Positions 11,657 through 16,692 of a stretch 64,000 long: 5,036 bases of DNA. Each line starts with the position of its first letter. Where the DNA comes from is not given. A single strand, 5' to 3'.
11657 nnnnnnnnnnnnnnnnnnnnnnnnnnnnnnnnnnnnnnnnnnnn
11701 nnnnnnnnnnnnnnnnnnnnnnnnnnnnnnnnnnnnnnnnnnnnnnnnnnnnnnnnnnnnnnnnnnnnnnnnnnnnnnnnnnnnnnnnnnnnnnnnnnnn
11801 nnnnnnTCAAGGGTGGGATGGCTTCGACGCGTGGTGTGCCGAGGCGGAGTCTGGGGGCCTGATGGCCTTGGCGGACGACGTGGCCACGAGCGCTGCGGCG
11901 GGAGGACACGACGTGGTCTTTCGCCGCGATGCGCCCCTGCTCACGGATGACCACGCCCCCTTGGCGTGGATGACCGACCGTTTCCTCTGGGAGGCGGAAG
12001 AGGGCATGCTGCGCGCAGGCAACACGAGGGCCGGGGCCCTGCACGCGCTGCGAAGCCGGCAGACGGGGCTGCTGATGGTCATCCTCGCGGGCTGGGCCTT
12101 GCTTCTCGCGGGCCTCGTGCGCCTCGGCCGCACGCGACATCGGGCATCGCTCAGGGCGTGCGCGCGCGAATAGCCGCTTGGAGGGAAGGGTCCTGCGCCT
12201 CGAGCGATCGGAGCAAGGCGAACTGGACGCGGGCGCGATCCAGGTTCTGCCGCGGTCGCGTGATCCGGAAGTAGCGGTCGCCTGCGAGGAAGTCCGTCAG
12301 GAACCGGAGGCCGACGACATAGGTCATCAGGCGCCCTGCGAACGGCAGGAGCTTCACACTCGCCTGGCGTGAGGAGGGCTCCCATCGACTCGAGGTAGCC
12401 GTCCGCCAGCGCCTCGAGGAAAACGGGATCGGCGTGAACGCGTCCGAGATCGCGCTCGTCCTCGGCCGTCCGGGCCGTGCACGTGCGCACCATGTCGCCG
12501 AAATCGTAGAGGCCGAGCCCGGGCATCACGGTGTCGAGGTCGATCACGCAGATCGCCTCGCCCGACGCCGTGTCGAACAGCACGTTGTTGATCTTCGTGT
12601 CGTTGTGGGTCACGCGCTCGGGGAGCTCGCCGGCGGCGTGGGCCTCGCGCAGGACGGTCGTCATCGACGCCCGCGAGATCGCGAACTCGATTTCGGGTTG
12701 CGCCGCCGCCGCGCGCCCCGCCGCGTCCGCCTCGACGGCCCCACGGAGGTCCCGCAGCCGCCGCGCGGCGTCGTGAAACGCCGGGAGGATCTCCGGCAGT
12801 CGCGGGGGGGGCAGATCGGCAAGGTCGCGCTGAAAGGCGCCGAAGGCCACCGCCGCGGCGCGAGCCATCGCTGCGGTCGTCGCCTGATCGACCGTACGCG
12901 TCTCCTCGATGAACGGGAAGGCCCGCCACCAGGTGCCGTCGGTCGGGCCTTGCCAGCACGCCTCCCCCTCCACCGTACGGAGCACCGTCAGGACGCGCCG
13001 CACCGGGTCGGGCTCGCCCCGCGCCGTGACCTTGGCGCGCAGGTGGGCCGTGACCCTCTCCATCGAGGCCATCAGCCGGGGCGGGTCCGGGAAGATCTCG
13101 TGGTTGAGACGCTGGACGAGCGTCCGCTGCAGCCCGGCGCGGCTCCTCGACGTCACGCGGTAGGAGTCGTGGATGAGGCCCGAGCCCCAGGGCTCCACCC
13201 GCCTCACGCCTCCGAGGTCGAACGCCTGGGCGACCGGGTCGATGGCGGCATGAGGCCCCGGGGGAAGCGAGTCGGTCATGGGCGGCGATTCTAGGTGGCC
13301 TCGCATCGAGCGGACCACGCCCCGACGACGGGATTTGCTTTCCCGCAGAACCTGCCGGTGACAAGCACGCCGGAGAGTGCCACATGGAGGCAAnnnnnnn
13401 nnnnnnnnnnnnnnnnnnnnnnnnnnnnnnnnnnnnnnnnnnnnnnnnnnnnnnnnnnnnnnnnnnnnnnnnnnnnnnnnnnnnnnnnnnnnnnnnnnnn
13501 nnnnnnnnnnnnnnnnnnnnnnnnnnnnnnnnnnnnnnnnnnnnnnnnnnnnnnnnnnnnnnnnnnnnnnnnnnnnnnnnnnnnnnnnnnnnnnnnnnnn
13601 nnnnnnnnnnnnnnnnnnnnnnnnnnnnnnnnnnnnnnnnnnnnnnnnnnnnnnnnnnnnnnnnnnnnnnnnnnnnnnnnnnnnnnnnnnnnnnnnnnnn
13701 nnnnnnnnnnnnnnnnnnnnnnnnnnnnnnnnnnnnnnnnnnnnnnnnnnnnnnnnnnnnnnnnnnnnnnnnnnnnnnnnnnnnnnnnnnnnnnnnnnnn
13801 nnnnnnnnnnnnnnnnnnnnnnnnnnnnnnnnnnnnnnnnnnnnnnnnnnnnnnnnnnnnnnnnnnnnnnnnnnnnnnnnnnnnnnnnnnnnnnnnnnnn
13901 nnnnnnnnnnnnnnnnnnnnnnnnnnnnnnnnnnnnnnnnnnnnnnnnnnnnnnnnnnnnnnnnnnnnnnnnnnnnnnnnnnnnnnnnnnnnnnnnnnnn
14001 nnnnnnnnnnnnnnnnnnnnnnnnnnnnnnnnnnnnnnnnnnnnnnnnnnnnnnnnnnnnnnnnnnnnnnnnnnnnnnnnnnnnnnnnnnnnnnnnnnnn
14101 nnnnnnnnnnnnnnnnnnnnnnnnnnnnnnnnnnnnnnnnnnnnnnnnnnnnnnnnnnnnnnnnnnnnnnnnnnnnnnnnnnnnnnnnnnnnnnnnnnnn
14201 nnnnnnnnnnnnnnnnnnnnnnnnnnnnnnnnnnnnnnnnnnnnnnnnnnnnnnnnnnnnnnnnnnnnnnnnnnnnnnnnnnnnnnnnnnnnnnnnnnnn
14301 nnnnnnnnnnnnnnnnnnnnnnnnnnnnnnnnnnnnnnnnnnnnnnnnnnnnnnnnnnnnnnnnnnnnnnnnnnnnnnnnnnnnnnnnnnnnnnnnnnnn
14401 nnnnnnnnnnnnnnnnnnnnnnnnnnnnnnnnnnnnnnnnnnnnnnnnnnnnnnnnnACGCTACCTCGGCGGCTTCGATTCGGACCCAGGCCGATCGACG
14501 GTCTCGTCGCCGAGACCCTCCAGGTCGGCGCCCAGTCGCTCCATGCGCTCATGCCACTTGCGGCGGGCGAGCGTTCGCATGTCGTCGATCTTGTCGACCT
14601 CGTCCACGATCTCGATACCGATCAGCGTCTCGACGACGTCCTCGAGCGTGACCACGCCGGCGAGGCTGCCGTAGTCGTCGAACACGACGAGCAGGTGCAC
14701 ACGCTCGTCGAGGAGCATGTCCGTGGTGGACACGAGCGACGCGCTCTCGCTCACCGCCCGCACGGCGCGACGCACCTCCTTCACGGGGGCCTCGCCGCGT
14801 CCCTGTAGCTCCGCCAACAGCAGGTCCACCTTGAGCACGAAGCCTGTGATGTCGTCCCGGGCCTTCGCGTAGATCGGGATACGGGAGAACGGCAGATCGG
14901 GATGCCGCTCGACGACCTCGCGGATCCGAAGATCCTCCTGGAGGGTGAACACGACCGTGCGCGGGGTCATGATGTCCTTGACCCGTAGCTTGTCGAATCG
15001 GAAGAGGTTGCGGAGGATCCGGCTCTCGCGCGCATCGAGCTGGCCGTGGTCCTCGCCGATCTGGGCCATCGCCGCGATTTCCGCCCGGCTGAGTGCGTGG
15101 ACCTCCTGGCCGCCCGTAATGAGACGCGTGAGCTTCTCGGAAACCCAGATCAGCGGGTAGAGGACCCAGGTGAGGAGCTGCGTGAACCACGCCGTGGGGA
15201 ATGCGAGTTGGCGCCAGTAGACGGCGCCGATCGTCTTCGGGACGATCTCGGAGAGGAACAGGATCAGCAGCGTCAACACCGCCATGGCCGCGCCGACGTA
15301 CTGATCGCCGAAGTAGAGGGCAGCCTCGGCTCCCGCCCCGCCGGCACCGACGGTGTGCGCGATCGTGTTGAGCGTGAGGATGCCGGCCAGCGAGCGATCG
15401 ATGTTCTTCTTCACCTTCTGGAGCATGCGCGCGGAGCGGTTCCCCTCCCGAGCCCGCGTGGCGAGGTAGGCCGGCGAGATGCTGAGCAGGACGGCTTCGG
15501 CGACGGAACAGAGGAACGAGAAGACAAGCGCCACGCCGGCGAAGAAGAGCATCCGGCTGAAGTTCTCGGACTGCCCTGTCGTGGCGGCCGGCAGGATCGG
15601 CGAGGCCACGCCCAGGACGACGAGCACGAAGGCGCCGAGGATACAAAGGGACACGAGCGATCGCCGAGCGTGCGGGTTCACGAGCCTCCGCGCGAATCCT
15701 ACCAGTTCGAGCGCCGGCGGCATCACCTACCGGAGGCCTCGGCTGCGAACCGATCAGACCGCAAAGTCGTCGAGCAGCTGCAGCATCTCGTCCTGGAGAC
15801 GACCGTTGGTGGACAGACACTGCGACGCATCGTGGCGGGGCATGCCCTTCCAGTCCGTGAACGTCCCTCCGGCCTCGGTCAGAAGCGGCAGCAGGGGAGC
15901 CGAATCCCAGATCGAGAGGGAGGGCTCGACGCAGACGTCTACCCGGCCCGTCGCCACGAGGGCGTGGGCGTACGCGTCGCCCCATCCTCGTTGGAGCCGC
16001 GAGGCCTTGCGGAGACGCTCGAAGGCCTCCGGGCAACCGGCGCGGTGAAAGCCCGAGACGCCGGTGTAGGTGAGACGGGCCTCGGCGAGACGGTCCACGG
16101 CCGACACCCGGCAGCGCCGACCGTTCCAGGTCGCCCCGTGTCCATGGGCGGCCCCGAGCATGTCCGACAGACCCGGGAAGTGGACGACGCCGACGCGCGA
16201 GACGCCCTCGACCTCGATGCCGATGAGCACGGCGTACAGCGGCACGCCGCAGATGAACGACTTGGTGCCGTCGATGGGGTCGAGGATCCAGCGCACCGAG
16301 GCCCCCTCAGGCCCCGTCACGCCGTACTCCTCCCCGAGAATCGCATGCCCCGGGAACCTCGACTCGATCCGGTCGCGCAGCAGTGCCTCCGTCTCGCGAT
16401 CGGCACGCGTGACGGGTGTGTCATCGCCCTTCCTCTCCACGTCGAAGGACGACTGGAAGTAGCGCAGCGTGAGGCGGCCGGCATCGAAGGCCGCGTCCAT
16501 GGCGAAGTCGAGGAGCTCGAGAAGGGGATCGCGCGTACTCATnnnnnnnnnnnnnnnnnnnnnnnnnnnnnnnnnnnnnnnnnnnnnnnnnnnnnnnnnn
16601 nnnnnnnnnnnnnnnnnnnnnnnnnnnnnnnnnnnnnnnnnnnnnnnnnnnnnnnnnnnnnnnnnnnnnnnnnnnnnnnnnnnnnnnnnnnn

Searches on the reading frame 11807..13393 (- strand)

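Call 54: search_protein_families(library=pfam, proteins=[window:11807-13393:-], max_evalue=0.001)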
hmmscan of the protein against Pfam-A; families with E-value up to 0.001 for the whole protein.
window:11807-13393:- (528 aa): 1 family
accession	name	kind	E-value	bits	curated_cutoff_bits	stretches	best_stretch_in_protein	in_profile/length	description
PF01636.29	APH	-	1.4e-16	61.4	23.2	1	66-316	2-225/239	Phosphotransferase enzyme family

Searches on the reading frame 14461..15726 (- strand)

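Call 54: search_protein_families(library=pfam, proteins=[window:14461-15726:-], max_evalue=0.001)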
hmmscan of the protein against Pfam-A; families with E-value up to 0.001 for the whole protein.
window:14461-15726:- (421 aa): 2 families
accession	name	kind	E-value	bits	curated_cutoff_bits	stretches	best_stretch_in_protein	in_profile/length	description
PF01595.25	CNNM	-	2.9e-34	118.8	28.4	1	65-234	5-181/181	Cyclin M transmembrane N-terminal domain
PF00571.33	CBS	-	4.9e-08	33.6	24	1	315-368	1-55/57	CBS domain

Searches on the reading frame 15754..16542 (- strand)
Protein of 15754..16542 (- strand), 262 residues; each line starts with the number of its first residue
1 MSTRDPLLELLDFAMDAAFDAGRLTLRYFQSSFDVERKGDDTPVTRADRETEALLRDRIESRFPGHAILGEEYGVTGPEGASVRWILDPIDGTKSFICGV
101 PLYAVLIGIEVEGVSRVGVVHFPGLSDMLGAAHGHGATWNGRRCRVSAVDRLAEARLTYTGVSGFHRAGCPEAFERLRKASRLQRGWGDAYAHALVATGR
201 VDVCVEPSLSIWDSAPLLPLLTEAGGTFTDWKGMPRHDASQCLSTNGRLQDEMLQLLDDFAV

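Call 56: search_protein_families(library=pfam, proteins=[window:15754-16542:-], max_evalue=0.001)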
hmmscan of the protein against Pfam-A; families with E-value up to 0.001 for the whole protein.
window:15754-16542:- (262 aa): 1 family
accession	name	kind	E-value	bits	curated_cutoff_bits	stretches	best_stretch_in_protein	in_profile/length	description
PF00459.30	Inositol_P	-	1.9e-51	175.6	27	1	9-236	4-243/271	Inositol monophosphatase family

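Call 89: search_protein_families(library=pfam, proteins=[L031:17932-18507:-, L031:16784-17566:+, L031:8031-9131:-, L029:317-1165:+, L029:2822-3631:+, L029:14175-15194:+, L029:12523-13005:+, L028:501-1196:+, L031:12407-14041:+, L030:12676-13158:-], max_evalue=0.01)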
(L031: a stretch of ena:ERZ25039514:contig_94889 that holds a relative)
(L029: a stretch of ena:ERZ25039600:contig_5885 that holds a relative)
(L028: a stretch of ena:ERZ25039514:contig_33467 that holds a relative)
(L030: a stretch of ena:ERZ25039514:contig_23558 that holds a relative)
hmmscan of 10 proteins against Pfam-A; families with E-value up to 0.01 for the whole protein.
L031:17932-18507:- (191 aa): 0 families

L031:16784-17566:+ (260 aa): 0 families

L031:8031-9131:- (366 aa): 0 families

L029:317-1165:+ (282 aa): 3 families
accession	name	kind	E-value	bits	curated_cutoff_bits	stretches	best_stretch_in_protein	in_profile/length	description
PF00589.27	Phage_integrase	-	1.4e-42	145.9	27.1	1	102-264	2-171/172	Phage integrase family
PF13495.12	Phage_int_SAM_4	-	2e-21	76.6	27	1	4-86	1-84/85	Phage integrase, N-terminal SAM-like domain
PF02899.23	Phage_int_SAM_1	-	0.00065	20.4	22.3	1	15-77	12-76/83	Phage integrase, N-terminal SAM-like domain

L029:2822-3631:+ (269 aa): 2 families
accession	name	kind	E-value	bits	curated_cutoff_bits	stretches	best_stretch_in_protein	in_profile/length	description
PF02899.23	Phage_int_SAM_1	-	1.3e-08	35.4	22.3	1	115-195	2-81/83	Phage integrase, N-terminal SAM-like domain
PF13495.12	Phage_int_SAM_4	-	0.0087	16.9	27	0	119-169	7-52/85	Phage integrase, N-terminal SAM-like domain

L029:14175-15194:+ (339 aa): 0 families

L029:12523-13005:+ (160 aa): 0 families

L028:501-1196:+ (231 aa): 0 families

L031:12407-14041:+ (544 aa): 1 family
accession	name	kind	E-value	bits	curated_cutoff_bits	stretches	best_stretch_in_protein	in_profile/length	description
PF06782.17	UPF0236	-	6.2e-05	22.4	24.3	0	80-165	55-144/400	Uncharacterised protein family (UPF0236)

L030:12676-13158:- (160 aa): 0 families
